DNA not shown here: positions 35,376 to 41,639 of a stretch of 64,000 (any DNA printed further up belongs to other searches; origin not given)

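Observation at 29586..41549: Tandem paralogous ~2000-aa Cys-rich lipoproteins occupying 12 kb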

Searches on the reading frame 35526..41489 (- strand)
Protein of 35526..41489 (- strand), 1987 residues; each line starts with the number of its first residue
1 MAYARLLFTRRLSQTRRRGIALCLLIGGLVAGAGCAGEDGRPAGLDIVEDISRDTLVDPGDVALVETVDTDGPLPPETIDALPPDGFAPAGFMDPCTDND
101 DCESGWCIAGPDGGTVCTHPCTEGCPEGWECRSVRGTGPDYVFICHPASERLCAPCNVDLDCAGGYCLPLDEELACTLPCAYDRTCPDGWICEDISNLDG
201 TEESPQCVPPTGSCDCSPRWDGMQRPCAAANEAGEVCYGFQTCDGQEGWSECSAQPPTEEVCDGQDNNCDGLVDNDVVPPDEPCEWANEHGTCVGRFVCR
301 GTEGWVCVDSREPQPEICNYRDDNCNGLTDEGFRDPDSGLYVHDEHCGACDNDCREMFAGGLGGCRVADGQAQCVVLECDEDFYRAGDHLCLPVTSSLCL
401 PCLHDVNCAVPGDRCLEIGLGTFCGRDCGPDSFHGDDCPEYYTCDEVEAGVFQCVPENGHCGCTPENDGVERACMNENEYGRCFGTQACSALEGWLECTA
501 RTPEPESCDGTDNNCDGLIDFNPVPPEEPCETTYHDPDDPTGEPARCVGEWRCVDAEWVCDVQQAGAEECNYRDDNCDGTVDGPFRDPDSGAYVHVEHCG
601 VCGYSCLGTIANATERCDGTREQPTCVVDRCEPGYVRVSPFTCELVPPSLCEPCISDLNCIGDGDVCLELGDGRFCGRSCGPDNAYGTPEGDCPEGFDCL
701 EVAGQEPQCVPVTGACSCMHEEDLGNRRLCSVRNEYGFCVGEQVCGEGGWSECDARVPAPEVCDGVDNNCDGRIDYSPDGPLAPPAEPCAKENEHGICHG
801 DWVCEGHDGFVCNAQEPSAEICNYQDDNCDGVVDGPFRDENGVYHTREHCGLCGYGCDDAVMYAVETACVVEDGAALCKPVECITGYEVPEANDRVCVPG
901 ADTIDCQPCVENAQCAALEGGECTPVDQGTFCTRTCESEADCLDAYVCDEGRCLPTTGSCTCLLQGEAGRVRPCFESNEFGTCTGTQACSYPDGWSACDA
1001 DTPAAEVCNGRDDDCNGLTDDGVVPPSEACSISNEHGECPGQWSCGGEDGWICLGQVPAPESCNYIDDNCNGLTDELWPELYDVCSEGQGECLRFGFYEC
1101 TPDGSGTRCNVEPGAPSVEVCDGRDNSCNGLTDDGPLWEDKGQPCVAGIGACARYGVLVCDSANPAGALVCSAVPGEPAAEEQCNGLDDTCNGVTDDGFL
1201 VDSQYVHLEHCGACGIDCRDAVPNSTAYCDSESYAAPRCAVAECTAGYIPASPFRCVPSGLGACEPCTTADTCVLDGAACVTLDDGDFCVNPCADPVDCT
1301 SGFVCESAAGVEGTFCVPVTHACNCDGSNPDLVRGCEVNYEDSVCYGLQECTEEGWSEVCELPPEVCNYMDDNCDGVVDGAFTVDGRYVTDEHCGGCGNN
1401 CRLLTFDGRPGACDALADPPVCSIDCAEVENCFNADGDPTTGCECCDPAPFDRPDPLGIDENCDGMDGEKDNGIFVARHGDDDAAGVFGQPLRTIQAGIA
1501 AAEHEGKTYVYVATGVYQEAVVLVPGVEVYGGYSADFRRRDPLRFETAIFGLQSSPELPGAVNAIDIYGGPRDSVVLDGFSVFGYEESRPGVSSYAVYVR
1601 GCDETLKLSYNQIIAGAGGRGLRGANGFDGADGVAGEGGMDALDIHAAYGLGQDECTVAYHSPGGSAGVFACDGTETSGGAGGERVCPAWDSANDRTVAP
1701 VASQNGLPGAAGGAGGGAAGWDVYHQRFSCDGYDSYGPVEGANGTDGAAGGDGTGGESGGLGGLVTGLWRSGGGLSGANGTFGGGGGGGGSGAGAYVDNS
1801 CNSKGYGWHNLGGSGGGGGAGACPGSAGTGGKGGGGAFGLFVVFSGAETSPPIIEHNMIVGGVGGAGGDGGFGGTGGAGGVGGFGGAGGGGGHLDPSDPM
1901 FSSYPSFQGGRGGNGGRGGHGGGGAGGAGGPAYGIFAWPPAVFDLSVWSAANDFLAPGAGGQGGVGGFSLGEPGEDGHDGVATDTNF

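Call 5: search_protein_families(library=pfam, proteins=[window:35526-41489:-], max_evalue=0.01)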
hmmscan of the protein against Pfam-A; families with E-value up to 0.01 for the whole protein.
window:35526-41489:- (1987 aa): 1 family
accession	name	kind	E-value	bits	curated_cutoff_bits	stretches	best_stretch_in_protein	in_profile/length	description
PF11617.13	Cu-binding_MopE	-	4.4e-34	116.8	27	4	759-775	13-29/30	Putative metal-binding motif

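Call 6: search_protein_families(library=ncbifam, proteins=[window:35526-41489:-], max_evalue=0.01)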
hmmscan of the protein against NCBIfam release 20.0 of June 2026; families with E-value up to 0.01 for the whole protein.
window:35526-41489:- (1987 aa): 1 family
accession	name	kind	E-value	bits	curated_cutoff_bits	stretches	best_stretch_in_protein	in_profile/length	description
NF047854.1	LIC10774_subfam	equivalog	0.0058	15.6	380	1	1479-1531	67-123/358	LIC10774/LIC10365 family surface protein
